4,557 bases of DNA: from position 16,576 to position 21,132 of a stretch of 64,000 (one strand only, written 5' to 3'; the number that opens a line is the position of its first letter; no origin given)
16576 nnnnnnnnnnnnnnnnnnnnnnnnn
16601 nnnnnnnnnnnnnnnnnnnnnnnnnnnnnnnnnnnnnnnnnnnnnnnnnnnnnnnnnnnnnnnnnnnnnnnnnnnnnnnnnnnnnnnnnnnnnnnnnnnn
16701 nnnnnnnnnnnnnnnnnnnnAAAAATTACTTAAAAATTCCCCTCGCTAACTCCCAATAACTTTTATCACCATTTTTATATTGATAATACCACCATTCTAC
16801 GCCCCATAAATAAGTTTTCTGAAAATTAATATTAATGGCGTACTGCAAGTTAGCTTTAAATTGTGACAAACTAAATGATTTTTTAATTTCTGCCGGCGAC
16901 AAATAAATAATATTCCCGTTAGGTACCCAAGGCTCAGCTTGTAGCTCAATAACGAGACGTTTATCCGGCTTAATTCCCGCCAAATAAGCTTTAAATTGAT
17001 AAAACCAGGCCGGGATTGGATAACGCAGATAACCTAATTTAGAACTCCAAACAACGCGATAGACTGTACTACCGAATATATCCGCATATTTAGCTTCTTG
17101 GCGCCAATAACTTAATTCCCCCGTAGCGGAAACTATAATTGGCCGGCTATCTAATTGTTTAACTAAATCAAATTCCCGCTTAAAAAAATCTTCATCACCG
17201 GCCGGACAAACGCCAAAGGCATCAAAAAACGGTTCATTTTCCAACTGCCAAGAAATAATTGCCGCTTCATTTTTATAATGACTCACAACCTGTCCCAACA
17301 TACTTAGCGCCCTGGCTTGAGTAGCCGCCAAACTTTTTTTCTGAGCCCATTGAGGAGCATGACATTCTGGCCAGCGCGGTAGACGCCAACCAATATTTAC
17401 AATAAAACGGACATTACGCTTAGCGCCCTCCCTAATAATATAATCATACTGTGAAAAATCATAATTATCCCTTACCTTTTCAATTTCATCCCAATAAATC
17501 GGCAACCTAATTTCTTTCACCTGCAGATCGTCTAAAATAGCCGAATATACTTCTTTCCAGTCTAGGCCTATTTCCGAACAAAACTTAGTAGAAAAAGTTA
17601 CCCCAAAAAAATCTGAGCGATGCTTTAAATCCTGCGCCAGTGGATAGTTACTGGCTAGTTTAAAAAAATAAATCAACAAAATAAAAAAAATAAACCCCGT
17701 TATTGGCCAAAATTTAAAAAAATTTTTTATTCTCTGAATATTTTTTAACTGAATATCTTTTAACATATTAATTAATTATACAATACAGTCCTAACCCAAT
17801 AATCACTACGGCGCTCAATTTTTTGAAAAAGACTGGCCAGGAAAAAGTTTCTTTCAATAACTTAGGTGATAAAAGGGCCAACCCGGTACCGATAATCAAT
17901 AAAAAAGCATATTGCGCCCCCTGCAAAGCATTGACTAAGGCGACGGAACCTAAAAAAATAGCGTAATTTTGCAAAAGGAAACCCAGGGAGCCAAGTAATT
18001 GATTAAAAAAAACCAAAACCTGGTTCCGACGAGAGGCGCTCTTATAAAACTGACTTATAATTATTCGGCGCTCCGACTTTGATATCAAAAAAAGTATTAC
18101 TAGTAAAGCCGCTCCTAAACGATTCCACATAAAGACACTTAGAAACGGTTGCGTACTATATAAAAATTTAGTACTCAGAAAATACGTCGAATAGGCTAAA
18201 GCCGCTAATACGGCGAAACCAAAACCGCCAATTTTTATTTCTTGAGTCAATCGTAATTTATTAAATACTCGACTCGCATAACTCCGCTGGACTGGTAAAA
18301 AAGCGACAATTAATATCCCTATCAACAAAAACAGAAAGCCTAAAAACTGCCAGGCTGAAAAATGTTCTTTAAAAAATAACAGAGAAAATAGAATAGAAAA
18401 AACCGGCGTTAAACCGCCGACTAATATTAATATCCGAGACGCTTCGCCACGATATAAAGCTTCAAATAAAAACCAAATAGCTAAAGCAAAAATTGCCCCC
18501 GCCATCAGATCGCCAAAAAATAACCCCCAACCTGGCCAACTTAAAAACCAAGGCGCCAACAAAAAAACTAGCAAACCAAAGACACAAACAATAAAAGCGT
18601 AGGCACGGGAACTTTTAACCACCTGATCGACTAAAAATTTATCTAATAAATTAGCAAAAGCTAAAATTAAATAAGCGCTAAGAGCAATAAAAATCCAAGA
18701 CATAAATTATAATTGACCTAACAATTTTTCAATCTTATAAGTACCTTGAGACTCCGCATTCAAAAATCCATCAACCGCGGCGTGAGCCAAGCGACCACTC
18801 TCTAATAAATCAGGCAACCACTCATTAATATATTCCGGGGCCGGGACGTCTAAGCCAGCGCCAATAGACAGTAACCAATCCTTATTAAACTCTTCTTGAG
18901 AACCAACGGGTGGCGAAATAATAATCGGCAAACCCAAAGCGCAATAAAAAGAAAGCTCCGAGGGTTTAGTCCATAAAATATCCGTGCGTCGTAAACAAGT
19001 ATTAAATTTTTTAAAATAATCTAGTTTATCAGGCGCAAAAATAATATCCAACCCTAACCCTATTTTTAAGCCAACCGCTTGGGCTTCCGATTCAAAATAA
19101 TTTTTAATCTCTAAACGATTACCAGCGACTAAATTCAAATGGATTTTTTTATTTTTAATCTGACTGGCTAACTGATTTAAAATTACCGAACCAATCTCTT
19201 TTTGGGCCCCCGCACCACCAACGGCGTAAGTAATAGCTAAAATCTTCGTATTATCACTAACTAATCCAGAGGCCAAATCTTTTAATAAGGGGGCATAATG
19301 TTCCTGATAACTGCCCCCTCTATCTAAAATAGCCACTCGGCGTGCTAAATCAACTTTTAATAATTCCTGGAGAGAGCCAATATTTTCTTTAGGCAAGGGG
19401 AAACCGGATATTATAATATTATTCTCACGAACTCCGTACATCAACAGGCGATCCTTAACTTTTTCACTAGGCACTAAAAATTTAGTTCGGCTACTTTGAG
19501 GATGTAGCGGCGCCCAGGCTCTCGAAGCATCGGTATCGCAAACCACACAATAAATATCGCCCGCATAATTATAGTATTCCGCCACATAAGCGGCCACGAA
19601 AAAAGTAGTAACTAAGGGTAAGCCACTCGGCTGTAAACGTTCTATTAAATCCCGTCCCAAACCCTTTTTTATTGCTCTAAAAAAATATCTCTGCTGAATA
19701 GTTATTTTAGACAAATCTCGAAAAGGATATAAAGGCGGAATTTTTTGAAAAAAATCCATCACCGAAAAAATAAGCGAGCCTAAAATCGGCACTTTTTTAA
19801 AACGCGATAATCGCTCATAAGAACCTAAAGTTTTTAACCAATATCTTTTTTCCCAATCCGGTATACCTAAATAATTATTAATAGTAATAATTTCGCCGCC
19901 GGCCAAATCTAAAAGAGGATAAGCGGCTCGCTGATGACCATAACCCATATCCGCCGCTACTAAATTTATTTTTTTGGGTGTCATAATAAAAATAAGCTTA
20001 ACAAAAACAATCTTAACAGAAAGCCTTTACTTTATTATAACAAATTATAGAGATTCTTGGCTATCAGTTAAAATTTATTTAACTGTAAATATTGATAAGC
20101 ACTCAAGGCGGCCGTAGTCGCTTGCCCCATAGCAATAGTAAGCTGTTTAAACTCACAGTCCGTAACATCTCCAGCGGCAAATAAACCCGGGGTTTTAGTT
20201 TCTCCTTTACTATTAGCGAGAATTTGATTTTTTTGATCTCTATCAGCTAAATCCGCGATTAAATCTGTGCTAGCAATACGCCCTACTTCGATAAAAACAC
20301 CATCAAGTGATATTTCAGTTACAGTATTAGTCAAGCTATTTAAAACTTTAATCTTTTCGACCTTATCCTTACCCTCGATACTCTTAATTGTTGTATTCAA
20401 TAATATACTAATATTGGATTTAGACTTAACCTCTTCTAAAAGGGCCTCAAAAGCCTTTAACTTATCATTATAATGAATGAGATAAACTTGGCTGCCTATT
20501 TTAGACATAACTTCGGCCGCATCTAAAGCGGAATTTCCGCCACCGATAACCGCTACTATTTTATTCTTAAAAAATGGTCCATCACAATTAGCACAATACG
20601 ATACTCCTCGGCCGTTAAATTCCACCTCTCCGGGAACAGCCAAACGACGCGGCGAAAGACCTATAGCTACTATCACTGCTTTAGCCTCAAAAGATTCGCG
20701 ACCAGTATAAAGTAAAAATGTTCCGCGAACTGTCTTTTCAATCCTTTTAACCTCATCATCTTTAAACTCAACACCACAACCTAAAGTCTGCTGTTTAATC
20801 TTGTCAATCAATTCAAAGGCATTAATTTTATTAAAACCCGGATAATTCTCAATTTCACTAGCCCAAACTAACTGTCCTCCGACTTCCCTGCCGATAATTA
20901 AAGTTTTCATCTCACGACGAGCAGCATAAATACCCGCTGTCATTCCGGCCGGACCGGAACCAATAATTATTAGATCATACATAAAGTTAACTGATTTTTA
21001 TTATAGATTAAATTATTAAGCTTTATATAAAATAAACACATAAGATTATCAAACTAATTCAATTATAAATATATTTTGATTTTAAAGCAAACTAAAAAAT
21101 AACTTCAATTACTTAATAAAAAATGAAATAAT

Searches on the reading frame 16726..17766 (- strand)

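Call 76: search_protein_families(library=pfam, proteins=[window:16726-17766:-], max_evalue=0.001)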
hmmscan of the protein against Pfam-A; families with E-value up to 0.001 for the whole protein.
window:16726-17766:- (346 aa): 1 family
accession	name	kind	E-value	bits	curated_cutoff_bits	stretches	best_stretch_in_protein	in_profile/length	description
PF00150.24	Cellulase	-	3e-05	24.1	23.5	1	75-181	27-132/272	Cellulase (glycosyl hydrolase family 5)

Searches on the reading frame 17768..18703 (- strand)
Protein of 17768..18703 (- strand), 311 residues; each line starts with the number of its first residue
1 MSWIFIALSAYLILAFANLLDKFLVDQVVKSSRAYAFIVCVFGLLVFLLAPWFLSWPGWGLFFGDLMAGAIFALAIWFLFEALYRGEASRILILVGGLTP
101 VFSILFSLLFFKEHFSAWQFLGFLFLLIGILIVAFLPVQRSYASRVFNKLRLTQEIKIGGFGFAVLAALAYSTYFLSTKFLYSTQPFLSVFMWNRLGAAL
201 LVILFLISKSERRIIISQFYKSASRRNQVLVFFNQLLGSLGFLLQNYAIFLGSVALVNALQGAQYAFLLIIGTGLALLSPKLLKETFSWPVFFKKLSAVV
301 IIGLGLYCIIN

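Call 76: search_protein_families(library=pfam, proteins=[window:17768-18703:-], max_evalue=0.001)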
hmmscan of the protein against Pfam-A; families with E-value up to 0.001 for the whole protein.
window:17768-18703:- (311 aa): 1 family
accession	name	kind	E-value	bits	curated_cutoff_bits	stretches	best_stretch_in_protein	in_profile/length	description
PF00892.27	EamA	-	3.3e-14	53.7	28.2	2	2-134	2-134/135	EamA-like transporter family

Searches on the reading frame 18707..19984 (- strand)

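Call 76: search_protein_families(library=pfam, proteins=[window:18707-19984:-], max_evalue=0.001)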
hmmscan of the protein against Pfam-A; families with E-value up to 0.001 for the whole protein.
window:18707-19984:- (425 aa): 1 family
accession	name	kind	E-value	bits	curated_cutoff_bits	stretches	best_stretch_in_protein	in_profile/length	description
PF22053.2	DUF6938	-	2.7e-13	50.5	27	2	251-303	40-92/236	Domain of unknown function (DUF6938)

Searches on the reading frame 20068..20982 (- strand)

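Call 76: search_protein_families(library=pfam, proteins=[window:20068-20982:-], max_evalue=0.001)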
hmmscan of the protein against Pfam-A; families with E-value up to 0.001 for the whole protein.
window:20068-20982:- (304 aa): 10 families
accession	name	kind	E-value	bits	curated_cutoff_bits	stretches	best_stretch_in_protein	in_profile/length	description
PF07992.20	Pyr_redox_2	-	3.8e-50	171.4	26.1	1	2-288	1-291/291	Pyridine nucleotide-disulphide oxidoreductase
PF13738.12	Pyr_redox_3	-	9.4e-24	84.6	30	1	75-271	101-305/305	Pyridine nucleotide-disulphide oxidoreductase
PF00070.33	Pyr_redox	-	3.5e-16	59.9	22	1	143-213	2-79/82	Pyridine nucleotide-disulphide oxidoreductase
PF03486.20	HI0933_like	-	4.9e-10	39.7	50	0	3-32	2-31/244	HI0933-like protein Rossmann domain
PF00890.30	FAD_binding_2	-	8.3e-10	38.8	20.4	1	3-42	1-42/414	FAD binding domain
PF12831.13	FAD_oxidored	-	4.1e-09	36.7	27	1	3-39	1-39/416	FAD dependent oxidoreductase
PF01134.28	GIDA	-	8.6e-07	28.8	22.1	0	3-32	1-30/391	Glucose inhibited division protein A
PF01946.23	Thi4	-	2.1e-06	27.6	26.2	1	3-34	19-51/235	Thi4 family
PF13450.12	NAD_binding_8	-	0.0002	22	21.9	0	6-37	1-34/68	NAD(P)-binding Rossmann-like domain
PF13434.12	Lys_Orn_oxgnase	-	0.00074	19.2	21.3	0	95-162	143-207/339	L-lysine 6-monooxygenase/L-ornithine 5-monooxygenase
